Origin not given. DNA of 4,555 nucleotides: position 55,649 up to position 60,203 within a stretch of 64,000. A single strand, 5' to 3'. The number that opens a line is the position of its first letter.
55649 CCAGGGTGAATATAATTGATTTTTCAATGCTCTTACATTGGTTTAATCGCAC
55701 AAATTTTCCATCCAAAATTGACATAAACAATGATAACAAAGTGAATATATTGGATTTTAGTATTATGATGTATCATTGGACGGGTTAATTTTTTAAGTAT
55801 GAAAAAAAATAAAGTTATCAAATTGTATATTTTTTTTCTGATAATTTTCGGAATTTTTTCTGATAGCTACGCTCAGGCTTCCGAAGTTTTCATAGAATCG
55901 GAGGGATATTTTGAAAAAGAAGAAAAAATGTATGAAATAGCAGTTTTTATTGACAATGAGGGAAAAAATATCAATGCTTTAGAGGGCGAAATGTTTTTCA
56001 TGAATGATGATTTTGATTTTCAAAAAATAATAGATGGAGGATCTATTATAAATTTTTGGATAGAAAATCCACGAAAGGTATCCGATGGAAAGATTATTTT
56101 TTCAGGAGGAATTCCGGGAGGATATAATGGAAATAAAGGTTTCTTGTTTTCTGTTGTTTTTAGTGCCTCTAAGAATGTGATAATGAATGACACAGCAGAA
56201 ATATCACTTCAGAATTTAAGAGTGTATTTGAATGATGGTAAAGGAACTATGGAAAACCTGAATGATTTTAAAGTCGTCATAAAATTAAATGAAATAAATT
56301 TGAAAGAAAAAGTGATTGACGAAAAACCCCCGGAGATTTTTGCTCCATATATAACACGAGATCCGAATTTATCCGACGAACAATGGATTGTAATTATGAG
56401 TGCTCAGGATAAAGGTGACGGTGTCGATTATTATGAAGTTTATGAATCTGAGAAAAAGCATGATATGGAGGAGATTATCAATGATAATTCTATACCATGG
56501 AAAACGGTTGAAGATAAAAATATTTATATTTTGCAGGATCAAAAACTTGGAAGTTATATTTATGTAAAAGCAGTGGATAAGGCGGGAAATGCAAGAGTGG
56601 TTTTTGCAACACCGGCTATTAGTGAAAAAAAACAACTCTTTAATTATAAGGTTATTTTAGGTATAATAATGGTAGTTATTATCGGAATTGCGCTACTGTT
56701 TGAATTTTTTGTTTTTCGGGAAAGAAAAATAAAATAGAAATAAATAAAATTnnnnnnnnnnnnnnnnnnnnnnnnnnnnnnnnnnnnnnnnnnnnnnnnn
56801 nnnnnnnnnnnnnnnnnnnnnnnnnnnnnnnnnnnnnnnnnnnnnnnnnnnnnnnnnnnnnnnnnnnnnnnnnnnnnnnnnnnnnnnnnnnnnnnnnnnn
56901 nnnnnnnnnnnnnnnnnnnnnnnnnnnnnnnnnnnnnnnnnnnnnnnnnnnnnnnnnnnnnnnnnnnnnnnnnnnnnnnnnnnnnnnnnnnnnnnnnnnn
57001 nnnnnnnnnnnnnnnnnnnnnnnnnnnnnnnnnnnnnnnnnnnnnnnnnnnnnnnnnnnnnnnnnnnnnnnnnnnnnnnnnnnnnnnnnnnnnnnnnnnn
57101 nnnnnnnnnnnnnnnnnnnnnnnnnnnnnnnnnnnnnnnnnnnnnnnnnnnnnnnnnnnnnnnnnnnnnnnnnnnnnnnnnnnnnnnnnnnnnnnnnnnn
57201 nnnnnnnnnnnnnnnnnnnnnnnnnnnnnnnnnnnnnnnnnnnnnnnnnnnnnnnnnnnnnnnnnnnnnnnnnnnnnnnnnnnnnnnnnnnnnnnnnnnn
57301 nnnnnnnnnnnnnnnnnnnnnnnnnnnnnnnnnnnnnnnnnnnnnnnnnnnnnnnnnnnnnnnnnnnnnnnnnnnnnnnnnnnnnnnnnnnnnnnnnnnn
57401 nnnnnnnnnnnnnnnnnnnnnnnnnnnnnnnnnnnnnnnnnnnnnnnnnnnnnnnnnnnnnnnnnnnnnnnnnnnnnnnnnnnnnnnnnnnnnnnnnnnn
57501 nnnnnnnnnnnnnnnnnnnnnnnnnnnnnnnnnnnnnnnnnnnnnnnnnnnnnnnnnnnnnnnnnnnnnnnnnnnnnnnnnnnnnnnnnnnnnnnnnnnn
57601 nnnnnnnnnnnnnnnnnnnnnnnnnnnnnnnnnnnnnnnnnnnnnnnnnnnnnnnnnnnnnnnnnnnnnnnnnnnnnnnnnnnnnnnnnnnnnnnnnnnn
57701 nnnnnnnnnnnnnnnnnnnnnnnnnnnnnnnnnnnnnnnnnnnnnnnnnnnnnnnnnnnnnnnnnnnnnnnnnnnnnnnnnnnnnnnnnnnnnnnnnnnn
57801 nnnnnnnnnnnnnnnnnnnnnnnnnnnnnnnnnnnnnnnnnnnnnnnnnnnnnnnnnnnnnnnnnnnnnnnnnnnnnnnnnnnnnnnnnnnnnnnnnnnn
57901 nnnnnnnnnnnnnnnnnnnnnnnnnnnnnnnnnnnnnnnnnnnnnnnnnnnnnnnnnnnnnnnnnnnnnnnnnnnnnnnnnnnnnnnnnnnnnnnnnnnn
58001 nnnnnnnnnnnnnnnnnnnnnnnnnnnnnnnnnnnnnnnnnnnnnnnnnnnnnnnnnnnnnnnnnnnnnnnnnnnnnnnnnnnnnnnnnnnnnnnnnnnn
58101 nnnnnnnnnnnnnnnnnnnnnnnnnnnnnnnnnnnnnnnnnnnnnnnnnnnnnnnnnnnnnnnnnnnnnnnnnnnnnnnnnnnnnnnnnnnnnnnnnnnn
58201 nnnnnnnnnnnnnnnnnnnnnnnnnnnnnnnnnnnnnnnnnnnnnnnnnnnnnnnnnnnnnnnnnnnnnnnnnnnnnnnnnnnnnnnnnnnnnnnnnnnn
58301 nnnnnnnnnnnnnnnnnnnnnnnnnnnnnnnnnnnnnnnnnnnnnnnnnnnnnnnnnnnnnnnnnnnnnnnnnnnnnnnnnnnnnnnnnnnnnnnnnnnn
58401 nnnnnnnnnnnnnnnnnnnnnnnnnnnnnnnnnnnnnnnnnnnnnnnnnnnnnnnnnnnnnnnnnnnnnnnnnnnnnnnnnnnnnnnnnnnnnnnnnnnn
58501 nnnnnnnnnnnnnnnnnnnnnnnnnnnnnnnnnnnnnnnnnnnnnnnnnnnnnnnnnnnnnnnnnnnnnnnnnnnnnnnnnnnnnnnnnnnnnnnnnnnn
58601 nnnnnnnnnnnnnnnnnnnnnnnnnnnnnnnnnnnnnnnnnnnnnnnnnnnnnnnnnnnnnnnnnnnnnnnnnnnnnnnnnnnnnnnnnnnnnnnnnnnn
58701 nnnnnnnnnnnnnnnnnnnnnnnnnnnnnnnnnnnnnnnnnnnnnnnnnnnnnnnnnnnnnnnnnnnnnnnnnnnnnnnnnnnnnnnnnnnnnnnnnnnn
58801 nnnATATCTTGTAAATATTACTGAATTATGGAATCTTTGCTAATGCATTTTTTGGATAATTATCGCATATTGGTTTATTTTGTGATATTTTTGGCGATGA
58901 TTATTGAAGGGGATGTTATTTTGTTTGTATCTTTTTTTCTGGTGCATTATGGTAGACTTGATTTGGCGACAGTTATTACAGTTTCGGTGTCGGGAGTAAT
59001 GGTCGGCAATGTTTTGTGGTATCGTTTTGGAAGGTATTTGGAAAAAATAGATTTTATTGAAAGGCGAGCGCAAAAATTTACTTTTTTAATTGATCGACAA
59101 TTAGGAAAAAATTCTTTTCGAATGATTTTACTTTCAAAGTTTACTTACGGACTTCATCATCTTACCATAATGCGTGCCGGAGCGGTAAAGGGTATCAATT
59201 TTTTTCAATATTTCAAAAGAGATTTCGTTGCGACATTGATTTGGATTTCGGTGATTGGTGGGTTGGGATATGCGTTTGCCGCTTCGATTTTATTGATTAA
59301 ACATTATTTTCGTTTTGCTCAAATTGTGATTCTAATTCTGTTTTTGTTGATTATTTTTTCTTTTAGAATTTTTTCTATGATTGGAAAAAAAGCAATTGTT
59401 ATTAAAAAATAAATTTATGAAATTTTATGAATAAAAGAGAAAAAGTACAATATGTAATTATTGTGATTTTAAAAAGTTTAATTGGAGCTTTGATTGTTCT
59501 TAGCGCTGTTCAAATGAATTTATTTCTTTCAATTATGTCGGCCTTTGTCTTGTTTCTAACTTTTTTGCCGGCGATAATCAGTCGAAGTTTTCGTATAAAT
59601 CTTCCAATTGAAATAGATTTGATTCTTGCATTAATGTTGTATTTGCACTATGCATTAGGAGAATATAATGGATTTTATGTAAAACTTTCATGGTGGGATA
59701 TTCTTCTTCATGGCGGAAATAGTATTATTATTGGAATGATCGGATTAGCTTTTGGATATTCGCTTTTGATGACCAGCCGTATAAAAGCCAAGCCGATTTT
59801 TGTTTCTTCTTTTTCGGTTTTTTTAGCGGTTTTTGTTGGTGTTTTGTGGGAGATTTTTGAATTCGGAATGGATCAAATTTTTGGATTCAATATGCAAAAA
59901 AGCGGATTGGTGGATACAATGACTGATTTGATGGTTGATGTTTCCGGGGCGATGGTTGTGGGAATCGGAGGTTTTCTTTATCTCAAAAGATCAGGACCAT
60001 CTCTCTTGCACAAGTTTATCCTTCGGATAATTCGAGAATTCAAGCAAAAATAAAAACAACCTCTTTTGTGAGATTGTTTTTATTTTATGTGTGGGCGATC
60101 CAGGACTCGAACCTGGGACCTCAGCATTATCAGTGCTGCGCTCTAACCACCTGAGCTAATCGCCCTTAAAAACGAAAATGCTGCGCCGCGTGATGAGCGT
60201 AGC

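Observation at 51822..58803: Candidate cohesin–dockerin-type cell-surface assembly system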

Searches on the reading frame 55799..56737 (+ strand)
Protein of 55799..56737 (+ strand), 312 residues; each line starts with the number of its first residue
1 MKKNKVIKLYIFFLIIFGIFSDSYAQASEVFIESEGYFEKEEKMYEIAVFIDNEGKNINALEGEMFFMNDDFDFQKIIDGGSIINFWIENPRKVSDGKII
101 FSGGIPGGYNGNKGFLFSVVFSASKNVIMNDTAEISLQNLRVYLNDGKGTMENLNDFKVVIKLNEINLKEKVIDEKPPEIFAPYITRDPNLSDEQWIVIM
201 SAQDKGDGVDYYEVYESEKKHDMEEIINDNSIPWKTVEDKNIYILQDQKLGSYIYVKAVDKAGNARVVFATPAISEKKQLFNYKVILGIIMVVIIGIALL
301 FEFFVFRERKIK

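Call 3: search_protein_families(library=pfam, proteins=[window:55799-56737:+], max_evalue=1)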
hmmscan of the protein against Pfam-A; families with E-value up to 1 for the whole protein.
window:55799-56737:+ (312 aa): 1 family
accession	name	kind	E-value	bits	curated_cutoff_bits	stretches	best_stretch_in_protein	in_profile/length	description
PF06703.16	SPC25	-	0.065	13.4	24.3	1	274-308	19-54/159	Microsomal signal peptidase 25 kDa subunit (SPC25)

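Call 8: search_solved_structures(query=window:55799-56737:+, max_evalue=10, show_alignments=2)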
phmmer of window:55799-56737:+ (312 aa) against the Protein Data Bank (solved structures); distinct sequences matched with E-value up to 10: 0.

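Call 13: find_homologous_proteins(query=window:55799-56737:+, max_evalue=0.001)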
Query window:55799-56737:+ (312 aa): 185 proteins with E <= 0.001 among 1758 candidates; the best 120 are listed.
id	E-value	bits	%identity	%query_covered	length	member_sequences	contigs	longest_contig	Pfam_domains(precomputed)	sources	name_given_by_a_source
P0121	1.2e-198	677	100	100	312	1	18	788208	-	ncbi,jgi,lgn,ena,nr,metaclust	ncbi:MAG: hypothetical protein UR69_C0003G0065 [Candidatus Moranbacteria bacterium GW2011_GWE2_35_2-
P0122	1.0e-104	368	55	97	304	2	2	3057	-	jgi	jgi:hypothetical protein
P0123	6.9e-103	362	53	97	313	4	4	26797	-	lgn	-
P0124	8.6e-103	362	52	96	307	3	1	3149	-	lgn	-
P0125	1.3e-102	361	52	97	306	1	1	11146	-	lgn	-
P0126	1.6e-100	354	51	97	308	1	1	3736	-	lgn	-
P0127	4.0e-99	350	55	91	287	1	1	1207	-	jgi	-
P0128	1.1e-84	302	47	96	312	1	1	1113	-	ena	-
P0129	8.2e-78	280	47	84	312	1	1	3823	-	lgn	-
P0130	6.7e-74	267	42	93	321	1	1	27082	-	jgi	jgi:hypothetical protein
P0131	1.9e-69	252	44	92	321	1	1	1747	-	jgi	jgi:hypothetical protein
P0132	2.0e-62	229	42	80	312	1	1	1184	-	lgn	-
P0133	1.9e-56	210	40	90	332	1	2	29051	-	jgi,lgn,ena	-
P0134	2.9e-53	199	40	74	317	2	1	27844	-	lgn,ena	-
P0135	2.5e-50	190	43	75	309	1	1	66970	-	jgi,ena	-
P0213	5.7e-32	129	31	96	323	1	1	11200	PF00963.25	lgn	-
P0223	1.7e-29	121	34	86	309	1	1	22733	PF00963.25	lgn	-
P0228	7.9e-28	116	33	90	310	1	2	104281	PF00963.25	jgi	jgi:hypothetical protein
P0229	1.7e-27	115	35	76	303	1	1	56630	PF00963.25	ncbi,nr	ncbi:MAG: cohesin domain-containing protein [Candidatus Pacebacteria bacterium]|nr:cohesin domain-co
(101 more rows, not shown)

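Call 15: search_protein_families(library=pfam, alignment_id=A2, max_evalue=0.01)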
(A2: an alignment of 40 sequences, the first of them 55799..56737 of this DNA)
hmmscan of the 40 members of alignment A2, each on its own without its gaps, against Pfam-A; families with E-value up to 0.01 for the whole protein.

A. member 1, window:55799-56737:+ (312 aa): 0 families

B. families by the number of members that match (of 40 scanned): 1 family
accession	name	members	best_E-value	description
PF00963.24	Cohesin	12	4.1e-08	Cohesin domain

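Call 16: search_solved_structures(query=A2, max_evalue=1, show_alignments=2)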
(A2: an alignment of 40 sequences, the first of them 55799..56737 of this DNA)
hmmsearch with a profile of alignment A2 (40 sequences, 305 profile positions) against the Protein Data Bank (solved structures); distinct sequences matched with E-value up to 1: 4.
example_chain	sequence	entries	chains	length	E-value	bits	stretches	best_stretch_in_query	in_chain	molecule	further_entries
5aoz_A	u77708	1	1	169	0.0034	19.7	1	22-80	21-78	PUTATIVE CELLULOSOMAL SCAFFOLDIN PROTEIN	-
5m2o_A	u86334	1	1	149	0.016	17.5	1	26-80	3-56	Putative cellulosomal scaffoldin protein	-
5m2s_A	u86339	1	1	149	0.035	16.4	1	25-78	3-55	Putative cellulosomal scaffoldin protein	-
7urp_A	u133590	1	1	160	0.3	13.3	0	30-78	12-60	Ribonucleases G and E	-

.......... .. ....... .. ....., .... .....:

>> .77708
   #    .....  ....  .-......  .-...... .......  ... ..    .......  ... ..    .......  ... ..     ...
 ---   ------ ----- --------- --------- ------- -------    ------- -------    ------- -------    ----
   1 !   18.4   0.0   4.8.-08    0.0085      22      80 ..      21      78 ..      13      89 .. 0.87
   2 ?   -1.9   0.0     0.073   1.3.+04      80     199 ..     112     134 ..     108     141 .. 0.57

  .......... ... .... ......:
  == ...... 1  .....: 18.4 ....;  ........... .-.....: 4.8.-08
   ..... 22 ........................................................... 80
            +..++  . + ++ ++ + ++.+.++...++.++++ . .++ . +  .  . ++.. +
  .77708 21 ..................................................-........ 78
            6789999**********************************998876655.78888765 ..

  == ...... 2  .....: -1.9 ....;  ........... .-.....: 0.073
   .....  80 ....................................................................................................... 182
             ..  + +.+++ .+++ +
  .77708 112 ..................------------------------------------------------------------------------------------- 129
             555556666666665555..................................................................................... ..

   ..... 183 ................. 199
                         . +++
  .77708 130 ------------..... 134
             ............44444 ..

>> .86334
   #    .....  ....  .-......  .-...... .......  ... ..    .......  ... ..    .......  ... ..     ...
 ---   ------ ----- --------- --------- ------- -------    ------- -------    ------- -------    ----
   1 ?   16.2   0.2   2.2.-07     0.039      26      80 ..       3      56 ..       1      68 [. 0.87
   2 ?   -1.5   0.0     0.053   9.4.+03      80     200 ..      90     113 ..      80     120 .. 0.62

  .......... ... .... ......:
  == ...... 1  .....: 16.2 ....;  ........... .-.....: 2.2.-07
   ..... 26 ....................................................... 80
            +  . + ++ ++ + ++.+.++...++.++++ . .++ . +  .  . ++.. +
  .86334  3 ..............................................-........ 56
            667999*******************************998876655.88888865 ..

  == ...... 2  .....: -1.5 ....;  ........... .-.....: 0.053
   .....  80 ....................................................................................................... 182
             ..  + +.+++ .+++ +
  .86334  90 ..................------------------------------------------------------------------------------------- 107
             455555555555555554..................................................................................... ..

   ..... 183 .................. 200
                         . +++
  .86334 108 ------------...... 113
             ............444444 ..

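Call 59: search_protein_families(library=ncbifam, proteins=[window:55799-56737:+], max_evalue=0.1)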
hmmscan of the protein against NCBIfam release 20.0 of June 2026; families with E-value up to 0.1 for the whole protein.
window:55799-56737:+ (312 aa): 0 families

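Call 69: predict_structure(alignment_id=A2)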
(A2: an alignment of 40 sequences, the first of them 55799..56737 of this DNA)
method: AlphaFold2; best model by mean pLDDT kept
length: 312 residues; sequences in the alignment: 40
mean_pLDDT: 91.4   pTM: 0.74
mean pLDDT of the five models: 91.4, 90.7, 90.2, 89.4, 89.1
residues with pLDDT >= 90: 243; 70-90: 50; 50-70: 19; < 50: 0
segments of 3 or more residues with pLDDT < 50: none
pLDDT, mean of each block of 10 residues (from residue 1): 79 90 78 95 95 95 95 94 94 94 96 97 80 95 96 96 92 93 95 95 90 97 94 94 96 97 96 66 84 97 86 67
secondary structure, 60 per line:
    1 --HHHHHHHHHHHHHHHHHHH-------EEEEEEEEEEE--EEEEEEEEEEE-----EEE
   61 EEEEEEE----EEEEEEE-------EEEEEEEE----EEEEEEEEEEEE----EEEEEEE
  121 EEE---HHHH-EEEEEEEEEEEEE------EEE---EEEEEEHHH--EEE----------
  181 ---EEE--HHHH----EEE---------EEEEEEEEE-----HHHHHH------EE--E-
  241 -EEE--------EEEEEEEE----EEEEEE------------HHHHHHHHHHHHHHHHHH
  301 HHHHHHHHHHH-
elements in order: H3-21 E29-39 E42-52 E58-67 E72-78 E86-93 E98-109 E114-123 H127-130 E132-144 E151-153 E157-162 E168-170 E184-186 H189-192 E197-199 E209-217 H223-228 E242-244 E253-260 E265-270 H283-311

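Call 73: fold_search(model_id=the predicted structure, library=pdb)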
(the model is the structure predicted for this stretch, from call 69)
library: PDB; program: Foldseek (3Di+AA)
matches with E <= 10: 1203; with E <= 0.001: 63
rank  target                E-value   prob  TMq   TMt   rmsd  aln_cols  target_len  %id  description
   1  2w1n                  1.2e-10  1.00  0.33  0.43  19.6       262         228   17  cohesin and fibronectin type-III double module construct from the Clostridium perfringens glycoside hydrolase GH84C (released 2009-02-03)
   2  2vo8                  2.2e-07  1.00  0.31  0.65   4.9       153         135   13  Cohesin module from Clostridium perfringens ATCC13124 family 33 glycoside hydrolase. (released 2008-09-02)
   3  2jh2_C                3.9e-07  1.00  0.35  0.76   3.3       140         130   19  X-ray crystal structure of a cohesin-like module from Clostridium perfringens (released 2007-11-06)
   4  2jh2_A                6.0e-07  1.00  0.33  0.69   4.0       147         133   18  X-ray crystal structure of a cohesin-like module from Clostridium perfringens (released 2007-11-06)
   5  2jh2_B                7.4e-07  1.00  0.33  0.70   4.2       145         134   20  X-ray crystal structure of a cohesin-like module from Clostridium perfringens (released 2007-11-06)
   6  2okm                  1.3e-05  1.00  0.27  0.51   6.9       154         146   12  Crystal structure of ACE19, the collagen binding subdomain of Enterococcus faecalis surface protein ACE (released 2008-01-22)
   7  2xdh                  1.7e-05  1.00  0.31  0.66   7.1       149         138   14  Non-cellulosomal cohesin from the hyperthermophilic archaeon Archaeoglobus fulgidus (released 2010-05-26)
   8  6kgf_C                2.1e-05  1.00  0.29  0.56  11.1       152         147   12  Crystal structure of CaDoc0917(R16D)-CaCohA2 complex at pH 8.2 (released 2020-07-08)
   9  6kgc_A                2.3e-05  1.00  0.28  0.56  12.4       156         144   10  Crystal structure of CaDoc0917(R49D)-CaCohA2 complex at pH 5.4 (released 2020-07-08)
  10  6kgd_A                2.6e-05  1.00  0.27  0.52  12.3       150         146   12  Crystal structure of CaDoc0917(R49D)-CaCohA2 complex at pH 8.0 (released 2020-07-08)
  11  6kge_A                4.3e-05  1.00  0.27  0.54  11.7       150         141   13  Crystal structure of CaDoc0917(R16D)-CaCohA2 complex at pH 5.5 (released 2020-07-08)
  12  4dh2_A                4.5e-05  1.00  0.33  0.61   3.8       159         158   15  Crystal structure of Coh-OlpC(Cthe_0452)-Doc435(Cthe_0435) complex: A novel type I Cohesin-Dockerin complex from Clost (released 2012-11-28)
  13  5nrk_A                5.0e-05  1.00  0.34  0.67   4.5       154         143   16  Crystal structure of the sixth cohesin from Acetivibrio cellulolyticus' scaffoldin B in complex with Cel5 dockerin S15 (released 2018-01-31)
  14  2o4e_MODEL_1_A        6.5e-05  1.00  0.32  0.55   4.7       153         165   20  The solution structure of a protein-protein interaction module from a family 84 glycoside hydrolase of Clostri (released 2007-11-06)
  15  6kgf_A                7.3e-05  1.00  0.28  0.55  11.4       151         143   12  Crystal structure of CaDoc0917(R16D)-CaCohA2 complex at pH 8.2 (released 2020-07-08)
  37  2vn5_C                5.2e-04  1.00  0.31  0.58   4.7       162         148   13  The Clostridium cellulolyticum dockerin displays a dual binding mode for its cohesin partner (released 2008-05-20)
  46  2vn5_A                6.5e-04  1.00  0.31  0.61   4.5       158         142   13  The Clostridium cellulolyticum dockerin displays a dual binding mode for its cohesin partner (released 2008-05-20)
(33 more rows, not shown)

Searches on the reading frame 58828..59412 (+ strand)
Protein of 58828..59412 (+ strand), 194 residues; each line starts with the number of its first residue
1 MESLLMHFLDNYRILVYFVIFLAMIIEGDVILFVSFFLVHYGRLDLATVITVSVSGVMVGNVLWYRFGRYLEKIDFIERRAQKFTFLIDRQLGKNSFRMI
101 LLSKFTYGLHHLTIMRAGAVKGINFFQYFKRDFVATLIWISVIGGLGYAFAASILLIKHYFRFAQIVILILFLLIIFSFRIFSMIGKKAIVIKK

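Call 3: search_protein_families(library=pfam, proteins=[window:58828-59412:+], max_evalue=1)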
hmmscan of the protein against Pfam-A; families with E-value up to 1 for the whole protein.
window:58828-59412:+ (194 aa): 1 family
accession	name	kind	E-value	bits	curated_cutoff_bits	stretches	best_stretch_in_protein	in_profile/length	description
PF09335.16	VTT_dom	-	3.7e-10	40.8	33.9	1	34-148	9-122/123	VTT domain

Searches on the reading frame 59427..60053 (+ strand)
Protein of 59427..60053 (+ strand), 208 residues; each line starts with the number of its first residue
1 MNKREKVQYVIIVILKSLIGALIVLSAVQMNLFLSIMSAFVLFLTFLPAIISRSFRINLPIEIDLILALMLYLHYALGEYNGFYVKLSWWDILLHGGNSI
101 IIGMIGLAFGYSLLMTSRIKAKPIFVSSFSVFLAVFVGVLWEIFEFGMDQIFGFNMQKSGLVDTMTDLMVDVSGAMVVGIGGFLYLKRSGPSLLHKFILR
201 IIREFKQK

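Call 3: search_protein_families(library=pfam, proteins=[window:59427-60053:+], max_evalue=1)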
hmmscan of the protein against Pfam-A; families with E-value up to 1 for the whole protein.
window:59427-60053:+ (208 aa): 1 family
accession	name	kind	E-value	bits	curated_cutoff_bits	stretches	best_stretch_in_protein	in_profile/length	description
PF13748.11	ABC_membrane_3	-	0.0099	15.8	27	1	11-112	119-220/237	ABC transporter transmembrane region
